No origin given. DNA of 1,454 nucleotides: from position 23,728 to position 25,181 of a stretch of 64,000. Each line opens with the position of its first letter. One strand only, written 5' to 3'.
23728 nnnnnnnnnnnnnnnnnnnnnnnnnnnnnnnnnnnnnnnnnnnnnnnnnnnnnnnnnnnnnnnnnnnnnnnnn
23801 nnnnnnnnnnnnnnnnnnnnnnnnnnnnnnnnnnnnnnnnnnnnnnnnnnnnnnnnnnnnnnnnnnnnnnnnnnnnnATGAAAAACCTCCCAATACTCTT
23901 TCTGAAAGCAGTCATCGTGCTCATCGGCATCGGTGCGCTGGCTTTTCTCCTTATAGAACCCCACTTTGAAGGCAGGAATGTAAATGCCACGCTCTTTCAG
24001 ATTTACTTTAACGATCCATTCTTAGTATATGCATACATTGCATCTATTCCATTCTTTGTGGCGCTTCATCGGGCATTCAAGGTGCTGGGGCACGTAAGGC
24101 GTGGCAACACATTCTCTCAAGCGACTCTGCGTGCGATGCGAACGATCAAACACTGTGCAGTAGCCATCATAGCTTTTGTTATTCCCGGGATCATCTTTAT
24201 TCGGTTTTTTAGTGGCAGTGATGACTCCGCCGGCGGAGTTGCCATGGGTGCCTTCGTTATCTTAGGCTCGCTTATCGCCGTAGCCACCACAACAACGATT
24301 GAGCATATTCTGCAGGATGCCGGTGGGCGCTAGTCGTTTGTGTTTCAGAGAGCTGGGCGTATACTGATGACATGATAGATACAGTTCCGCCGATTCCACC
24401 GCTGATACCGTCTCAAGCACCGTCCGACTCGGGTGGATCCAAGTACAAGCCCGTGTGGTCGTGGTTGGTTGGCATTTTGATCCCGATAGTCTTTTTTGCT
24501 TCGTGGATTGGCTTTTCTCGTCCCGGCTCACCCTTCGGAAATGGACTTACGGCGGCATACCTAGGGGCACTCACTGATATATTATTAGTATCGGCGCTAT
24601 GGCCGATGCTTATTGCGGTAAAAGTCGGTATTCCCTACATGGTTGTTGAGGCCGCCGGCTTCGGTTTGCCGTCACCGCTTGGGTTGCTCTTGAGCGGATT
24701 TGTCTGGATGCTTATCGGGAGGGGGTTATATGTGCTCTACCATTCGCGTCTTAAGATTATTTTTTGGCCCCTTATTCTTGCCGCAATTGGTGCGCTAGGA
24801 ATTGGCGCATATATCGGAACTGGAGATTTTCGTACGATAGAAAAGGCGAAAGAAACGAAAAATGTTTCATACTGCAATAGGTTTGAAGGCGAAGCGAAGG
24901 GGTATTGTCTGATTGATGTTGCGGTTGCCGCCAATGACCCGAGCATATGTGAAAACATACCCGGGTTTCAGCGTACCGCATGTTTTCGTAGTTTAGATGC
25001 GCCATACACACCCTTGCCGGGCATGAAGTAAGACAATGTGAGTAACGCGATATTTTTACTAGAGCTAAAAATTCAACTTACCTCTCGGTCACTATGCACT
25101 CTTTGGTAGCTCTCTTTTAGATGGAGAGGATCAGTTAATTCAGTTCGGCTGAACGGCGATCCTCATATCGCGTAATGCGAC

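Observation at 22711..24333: Translationally coupled three-gene module: unknown 208-aa protein / ParB-like nuclease-domain protein / DUF2975-like membrane protein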

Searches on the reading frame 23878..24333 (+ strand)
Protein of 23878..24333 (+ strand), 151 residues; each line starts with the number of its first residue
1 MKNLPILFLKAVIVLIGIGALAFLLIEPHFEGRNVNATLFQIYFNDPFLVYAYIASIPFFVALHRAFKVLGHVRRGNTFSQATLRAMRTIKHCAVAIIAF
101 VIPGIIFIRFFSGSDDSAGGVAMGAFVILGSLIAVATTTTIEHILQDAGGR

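Call 4: search_protein_families(library=pfam, proteins=[window:23878-24333:+], max_evalue=1)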
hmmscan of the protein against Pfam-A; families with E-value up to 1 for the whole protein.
window:23878-24333:+ (151 aa): 1 family
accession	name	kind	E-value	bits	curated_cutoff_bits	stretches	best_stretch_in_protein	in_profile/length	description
PF11188.13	DUF2975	-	1.9e-19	70.3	27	1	43-148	15-119/130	Protein of unknown function (DUF2975)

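Call 5: search_protein_families(library=ncbifam, proteins=[window:23878-24333:+], max_evalue=1)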
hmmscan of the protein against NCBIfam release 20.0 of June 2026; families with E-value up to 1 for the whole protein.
window:23878-24333:+ (151 aa): 1 family
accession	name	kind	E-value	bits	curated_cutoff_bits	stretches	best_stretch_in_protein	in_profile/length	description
TIGR00815.1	sulP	subfamily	0.0027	16.2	380.45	1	10-104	179-273/565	sulfate permease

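Call 6: search_protein_families(library=padloc, proteins=[window:23878-24333:+], max_evalue=1)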
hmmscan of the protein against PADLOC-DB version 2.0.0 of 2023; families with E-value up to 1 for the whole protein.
window:23878-24333:+ (151 aa): 0 families

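Call 43: find_homologous_proteins(query=window:23878-24333:+)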
Query window:23878-24333:+ (151 aa): 3989 proteins with E <= 0.001 among 4108 candidates; the best 120 are listed.
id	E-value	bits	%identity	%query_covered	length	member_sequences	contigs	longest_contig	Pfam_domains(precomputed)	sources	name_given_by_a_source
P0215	6.4e-90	316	100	100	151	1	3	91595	PF11188.14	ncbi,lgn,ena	ncbi:MAG: DUF2975 domain-containing protein [Patescibacteria group bacterium]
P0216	2.2e-63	230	71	97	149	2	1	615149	PF11188.14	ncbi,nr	ncbi:MAG: DUF2975 domain-containing protein [Candidatus Paceibacterota bacterium]|nr:MAG: DUF2975 do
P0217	5.3e-59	216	69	100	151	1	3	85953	PF11188.14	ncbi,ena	-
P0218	5.2e-52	194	61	97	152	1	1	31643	PF11188.14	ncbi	-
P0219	1.3e-50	189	66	97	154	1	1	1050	PF11188.14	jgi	jgi:amino acid permease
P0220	1.5e-50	189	59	97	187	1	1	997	PF11188.14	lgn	-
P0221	5.1e-50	187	60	98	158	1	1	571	PF11188.14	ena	-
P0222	9.9e-50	186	61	98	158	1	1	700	PF11188.14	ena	-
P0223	1.9e-49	185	62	98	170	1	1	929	PF11188.14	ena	-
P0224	1.9e-49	185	63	97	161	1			PF11188.14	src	-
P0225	2.4e-49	185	61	98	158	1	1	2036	PF11188.14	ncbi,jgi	-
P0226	2.7e-49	185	61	98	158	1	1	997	PF11188.14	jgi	jgi:hypothetical protein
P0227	2.9e-49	185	59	98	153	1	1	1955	PF11188.14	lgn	-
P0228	2.9e-49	185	57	97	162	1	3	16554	PF11188.14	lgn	-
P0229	3.1e-49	185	61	98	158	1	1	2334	PF11188.14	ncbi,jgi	-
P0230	3.7e-49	184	61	98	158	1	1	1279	PF11188.14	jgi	jgi:hypothetical protein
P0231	3.9e-49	184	65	94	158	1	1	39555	PF11188.14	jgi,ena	jgi:hypothetical protein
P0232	4.3e-49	184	62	98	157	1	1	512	PF11188.14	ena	-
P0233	4.6e-49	184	63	98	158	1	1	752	PF11188.14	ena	-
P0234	6.2e-49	184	61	98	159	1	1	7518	PF11188.14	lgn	-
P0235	6.3e-49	184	61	98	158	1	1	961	PF11188.14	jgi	jgi:hypothetical protein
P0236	6.6e-49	184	61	98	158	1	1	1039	PF11188.14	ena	-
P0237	7.1e-49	183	60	98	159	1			PF11188.14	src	-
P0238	7.5e-49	183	64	94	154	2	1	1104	PF11188.14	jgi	-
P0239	7.6e-49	183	61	96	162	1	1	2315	PF11188.14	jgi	jgi:hypothetical protein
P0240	9.6e-49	183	59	97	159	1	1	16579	PF11188.14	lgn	-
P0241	9.8e-49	183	61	97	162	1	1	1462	PF11188.14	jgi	jgi:hypothetical protein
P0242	1.0e-48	183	65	95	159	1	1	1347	PF11188.14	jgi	jgi:hypothetical protein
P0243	1.0e-48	183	61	97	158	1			PF11188.14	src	-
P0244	1.1e-48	183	64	95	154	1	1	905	PF11188.14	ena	-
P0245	1.1e-48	183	64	97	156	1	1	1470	PF11188.14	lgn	-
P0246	1.2e-48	183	58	98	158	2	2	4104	PF11188.14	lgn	-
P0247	1.3e-48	183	64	94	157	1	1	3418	PF11188.14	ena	-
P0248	1.4e-48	182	62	98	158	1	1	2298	PF11188.14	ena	-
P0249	1.5e-48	182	59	98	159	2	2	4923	PF11188.14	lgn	-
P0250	1.5e-48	182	61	98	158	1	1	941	PF11188.14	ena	-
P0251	1.6e-48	182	64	93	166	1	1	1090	PF11188.14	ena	-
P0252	1.6e-48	182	61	98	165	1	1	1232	PF11188.14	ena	-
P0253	1.7e-48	182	63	98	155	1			PF11188.14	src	-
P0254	1.7e-48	182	62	98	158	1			PF11188.14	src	-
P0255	2.2e-48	182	61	97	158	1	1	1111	PF11188.14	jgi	jgi:hypothetical protein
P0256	2.2e-48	182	64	94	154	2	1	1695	PF11188.14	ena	-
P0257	2.2e-48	182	59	97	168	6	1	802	PF11188.14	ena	-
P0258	2.6e-48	182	61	98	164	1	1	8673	PF11188.14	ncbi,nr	ncbi:MAG TPA: DUF2975 domain-containing protein [Pyrinomonadaceae bacterium]|nr:DUF2975 domain-conta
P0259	2.8e-48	181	60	98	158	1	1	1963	PF11188.14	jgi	jgi:hypothetical protein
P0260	2.9e-48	181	61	96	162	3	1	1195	PF11188.14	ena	-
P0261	3.3e-48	181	59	98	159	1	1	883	PF11188.14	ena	-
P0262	3.6e-48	181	60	96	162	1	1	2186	PF11188.14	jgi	jgi:hypothetical protein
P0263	3.7e-48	181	61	96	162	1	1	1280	PF11188.14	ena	-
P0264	3.8e-48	181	61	98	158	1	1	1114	PF11188.14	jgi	jgi:hypothetical protein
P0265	4.0e-48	181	61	98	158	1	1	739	PF11188.14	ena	-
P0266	4.0e-48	181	61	98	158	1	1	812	PF11188.14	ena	-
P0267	4.0e-48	181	59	99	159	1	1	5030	PF11188.14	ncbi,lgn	-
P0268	4.2e-48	181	59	97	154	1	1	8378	PF11188.14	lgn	-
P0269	4.2e-48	181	60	98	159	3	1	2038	PF11188.14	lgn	-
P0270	4.4e-48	181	59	98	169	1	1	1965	PF11188.14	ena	-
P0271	4.4e-48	181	60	98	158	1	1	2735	PF11188.14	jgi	jgi:hypothetical protein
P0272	4.8e-48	181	61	98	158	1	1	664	PF11188.14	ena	-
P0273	4.9e-48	181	61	98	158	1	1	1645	PF11188.14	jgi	jgi:hypothetical protein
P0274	4.9e-48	181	61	98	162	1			PF11188.14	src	-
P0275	4.9e-48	181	59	98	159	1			PF11188.14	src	-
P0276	5.5e-48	181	57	98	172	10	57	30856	PF11188.14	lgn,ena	-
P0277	5.7e-48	180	60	98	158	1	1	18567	PF11188.14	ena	-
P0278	5.7e-48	180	61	96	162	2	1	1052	PF11188.14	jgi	jgi:Protein of unknown function (DUF2975)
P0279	5.7e-48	180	59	100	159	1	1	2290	PF11188.14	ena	-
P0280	5.8e-48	180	60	98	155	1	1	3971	PF11188.14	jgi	jgi:Protein of unknown function (DUF2975)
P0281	6.0e-48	180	59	100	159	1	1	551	PF11188.14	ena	-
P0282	6.1e-48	180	60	98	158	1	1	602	PF11188.14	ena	-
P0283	6.7e-48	180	60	98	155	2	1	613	PF11188.14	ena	-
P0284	6.8e-48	180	61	96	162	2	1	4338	PF11188.14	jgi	jgi:hypothetical protein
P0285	7.4e-48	180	63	94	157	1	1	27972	PF11188.14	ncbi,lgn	-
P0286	7.4e-48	180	63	94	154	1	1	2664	PF11188.14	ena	-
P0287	7.6e-48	180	60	98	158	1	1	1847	PF11188.14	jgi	jgi:hypothetical protein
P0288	7.6e-48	180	61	96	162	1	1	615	PF11188.14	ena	-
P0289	7.8e-48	180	59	98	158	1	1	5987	PF11188.14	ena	-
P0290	7.8e-48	180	61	98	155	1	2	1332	PF11188.14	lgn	-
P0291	7.9e-48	180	58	98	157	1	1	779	PF11188.14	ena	-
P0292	8.4e-48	180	59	97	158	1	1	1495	PF11188.14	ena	-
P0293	8.5e-48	180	61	98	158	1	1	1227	PF11188.14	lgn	-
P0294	8.6e-48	180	60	98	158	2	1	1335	PF11188.14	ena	-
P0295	8.8e-48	180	61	98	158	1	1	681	PF11188.14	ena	-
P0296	9.2e-48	180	59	98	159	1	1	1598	PF11188.14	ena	-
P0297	9.2e-48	180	59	98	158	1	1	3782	PF11188.14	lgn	-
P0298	9.3e-48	180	60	98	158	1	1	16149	PF11188.14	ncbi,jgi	-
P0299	9.5e-48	180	59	98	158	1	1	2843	PF11188.14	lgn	-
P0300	9.5e-48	180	59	98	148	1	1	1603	PF11188.14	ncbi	-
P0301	9.5e-48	180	60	98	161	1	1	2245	PF11188.14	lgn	-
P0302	9.9e-48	180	60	98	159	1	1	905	PF11188.14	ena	-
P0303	9.9e-48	180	61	98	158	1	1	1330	PF11188.14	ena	-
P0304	1.0e-47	180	59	96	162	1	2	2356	PF11188.14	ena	-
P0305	1.1e-47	180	63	98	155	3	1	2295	PF11188.14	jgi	jgi:hypothetical protein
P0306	1.2e-47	179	61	96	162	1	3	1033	PF11188.14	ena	-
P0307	1.2e-47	179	60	96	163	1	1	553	PF11188.14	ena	-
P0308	1.2e-47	179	61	98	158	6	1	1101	PF11188.14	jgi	jgi:hypothetical protein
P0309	1.2e-47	179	59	98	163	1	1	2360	PF11188.14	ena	-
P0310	1.2e-47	179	58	98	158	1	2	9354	PF11188.14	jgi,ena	-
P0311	1.3e-47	179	59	98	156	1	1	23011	PF11188.14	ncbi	-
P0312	1.3e-47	179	59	98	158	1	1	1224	PF11188.14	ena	-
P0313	1.3e-47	179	60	99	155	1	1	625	PF11188.14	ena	-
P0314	1.3e-47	179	59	98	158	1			PF11188.14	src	-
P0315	1.4e-47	179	60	98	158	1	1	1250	PF11188.14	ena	-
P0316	1.5e-47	179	61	98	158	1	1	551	PF11188.14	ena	-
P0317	1.5e-47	179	61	98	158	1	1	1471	PF11188.14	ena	-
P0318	1.6e-47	179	60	99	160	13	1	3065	PF11188.14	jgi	jgi:hypothetical protein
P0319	1.6e-47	179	59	98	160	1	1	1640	PF11188.14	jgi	jgi:hypothetical protein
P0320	1.7e-47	179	61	98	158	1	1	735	PF11188.14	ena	-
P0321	1.7e-47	179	59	98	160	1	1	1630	PF11188.14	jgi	jgi:hypothetical protein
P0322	1.7e-47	179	61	98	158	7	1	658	PF11188.14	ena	-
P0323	1.7e-47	179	59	97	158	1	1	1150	PF11188.14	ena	-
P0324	1.8e-47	179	58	98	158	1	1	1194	PF11188.14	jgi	jgi:hypothetical protein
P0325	1.9e-47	179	60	98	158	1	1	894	PF11188.14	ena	-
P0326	1.9e-47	179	61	98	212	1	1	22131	PF11188.14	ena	-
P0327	2.0e-47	179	61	98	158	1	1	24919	PF11188.14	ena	-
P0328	2.0e-47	179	61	98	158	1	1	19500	PF11188.14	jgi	jgi:hypothetical protein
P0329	2.1e-47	179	59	98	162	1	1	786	PF11188.14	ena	-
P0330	2.1e-47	179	61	96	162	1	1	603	PF11188.14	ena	-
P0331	2.2e-47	179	59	96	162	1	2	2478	PF11188.14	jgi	-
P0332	2.3e-47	179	60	98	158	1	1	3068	PF11188.14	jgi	jgi:Protein of unknown function (DUF2975)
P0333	2.3e-47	179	61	98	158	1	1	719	PF11188.14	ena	-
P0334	2.3e-47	179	56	99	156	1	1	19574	PF11188.14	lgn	-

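Call 44: find_encoding_contigs(protein=P0334, flank=5000, max_places=2)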
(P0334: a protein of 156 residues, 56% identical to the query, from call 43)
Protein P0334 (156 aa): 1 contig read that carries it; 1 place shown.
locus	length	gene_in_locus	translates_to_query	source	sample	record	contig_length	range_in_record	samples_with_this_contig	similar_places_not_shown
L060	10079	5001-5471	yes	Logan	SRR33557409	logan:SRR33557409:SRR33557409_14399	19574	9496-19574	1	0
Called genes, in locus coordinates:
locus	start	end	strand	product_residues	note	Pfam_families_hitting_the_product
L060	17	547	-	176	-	PF00293:NUDIX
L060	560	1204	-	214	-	-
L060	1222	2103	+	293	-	PF01551:Peptidase_M23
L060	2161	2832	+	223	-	-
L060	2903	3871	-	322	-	PF00903:Glyoxalase (faint), PF06983:3-dmu-9_3-mt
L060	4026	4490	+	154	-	PF11188:DUF2975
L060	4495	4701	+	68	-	PF13443:HTH_26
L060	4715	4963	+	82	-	PF13376:OmdA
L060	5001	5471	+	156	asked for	PF11188:DUF2975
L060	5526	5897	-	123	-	-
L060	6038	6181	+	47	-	-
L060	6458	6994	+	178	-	PF13238:AAA_18 (faint), PF13671:AAA_33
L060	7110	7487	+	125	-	-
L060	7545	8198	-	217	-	PF03575:Peptidase_S51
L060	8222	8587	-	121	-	PF00005:ABC_tran, PF02463:SMC_N (weak)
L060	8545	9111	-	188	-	-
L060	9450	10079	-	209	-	?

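Call 45: find_encoding_contigs(protein=P0216, flank=5000, max_places=2)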
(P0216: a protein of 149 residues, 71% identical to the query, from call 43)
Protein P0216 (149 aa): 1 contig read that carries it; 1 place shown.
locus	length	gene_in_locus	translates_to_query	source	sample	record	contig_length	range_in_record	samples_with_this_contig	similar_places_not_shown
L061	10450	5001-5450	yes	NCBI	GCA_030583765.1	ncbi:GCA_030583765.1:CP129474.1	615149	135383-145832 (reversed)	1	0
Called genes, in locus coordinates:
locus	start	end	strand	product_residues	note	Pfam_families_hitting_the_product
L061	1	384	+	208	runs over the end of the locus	PF04138:GtrA_DPMS_TM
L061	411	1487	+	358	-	PF05496:RuvB_N (weak), PF13177:DNA_pol3_delta2, PF13604:AAA_30 (weak), PF13401:AAA_22 (weak), PF00004:AAA, PF07728:AAA_5 (weak), PF22608:DNAX_ATPase_lid (weak), PF12169:DNA_pol3_gamma3 (weak), +1 more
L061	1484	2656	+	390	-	PF07690:MFS_1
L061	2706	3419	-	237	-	-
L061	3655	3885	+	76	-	-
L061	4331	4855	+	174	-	PF04229:GrpB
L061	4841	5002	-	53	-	-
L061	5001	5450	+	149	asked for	PF11188:DUF2975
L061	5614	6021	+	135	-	PF02661:Fic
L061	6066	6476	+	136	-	PF09945:DUF2177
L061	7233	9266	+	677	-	PF02897:Peptidase_S9_N, PF00326:Peptidase_S9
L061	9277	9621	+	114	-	-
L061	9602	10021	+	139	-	PF22522:DUF6998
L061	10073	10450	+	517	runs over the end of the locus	PF00089:Trypsin, PF13365:Trypsin_2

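Call 46: find_encoding_contigs(protein=P0217, flank=5000, max_places=2)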
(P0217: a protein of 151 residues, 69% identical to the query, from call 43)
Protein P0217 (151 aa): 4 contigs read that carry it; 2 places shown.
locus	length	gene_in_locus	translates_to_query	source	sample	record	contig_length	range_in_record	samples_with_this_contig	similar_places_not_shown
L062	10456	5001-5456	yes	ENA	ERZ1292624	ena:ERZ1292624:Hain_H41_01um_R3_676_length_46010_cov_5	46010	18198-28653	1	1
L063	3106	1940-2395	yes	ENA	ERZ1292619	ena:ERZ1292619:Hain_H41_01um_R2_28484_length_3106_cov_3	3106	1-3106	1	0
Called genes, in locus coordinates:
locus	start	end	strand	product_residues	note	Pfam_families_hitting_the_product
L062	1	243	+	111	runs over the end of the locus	-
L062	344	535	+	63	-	-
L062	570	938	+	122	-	-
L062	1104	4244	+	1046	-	PF00027:cNMP_binding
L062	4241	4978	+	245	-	-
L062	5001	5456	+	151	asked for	PF11188:DUF2975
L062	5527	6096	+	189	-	PF03193:RsgA_GTPase (faint), PF02421:FeoB_N, PF00350:Dynamin_N (faint), PF01926:MMR_HSR1, PF00009:GTP_EFTU (weak)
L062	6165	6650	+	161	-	PF10646:Germane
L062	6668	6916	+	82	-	PF13376:OmdA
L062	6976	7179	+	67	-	-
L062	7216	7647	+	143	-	-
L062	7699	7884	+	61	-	-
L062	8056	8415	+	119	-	PF03013:Pyr_excise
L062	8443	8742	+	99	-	-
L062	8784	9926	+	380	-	PF01078:Mg_chelatase (faint), PF05496:RuvB_N, PF00004:AAA, PF07728:AAA_5 (weak), PF13173:AAA_14 (faint), PF16193:AAA_assoc_2, PF12002:MgsA_C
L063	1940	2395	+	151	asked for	PF11188:DUF2975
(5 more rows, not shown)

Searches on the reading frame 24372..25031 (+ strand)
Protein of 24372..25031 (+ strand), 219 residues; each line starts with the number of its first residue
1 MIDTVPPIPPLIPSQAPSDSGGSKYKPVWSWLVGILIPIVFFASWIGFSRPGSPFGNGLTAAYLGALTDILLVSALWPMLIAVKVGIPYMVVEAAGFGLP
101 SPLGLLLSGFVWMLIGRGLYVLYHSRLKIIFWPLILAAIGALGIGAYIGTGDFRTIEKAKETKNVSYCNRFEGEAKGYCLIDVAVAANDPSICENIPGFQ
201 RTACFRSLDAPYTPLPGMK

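Call 4: search_protein_families(library=pfam, proteins=[window:24372-25031:+], max_evalue=1)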
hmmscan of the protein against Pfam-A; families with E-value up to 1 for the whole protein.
window:24372-25031:+ (219 aa): 1 family
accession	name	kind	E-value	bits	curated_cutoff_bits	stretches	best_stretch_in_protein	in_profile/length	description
PF17008.10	DUF5088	-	0.23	11.6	29.4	1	127-172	31-75/184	Domain of unknown function (DUF5088)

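Call 5: search_protein_families(library=ncbifam, proteins=[window:24372-25031:+], max_evalue=1)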
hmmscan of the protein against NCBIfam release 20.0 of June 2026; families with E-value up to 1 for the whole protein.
window:24372-25031:+ (219 aa): 0 families

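Call 6: search_protein_families(library=padloc, proteins=[window:24372-25031:+], max_evalue=1)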
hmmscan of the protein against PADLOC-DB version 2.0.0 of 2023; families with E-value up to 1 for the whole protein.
window:24372-25031:+ (219 aa): 0 families
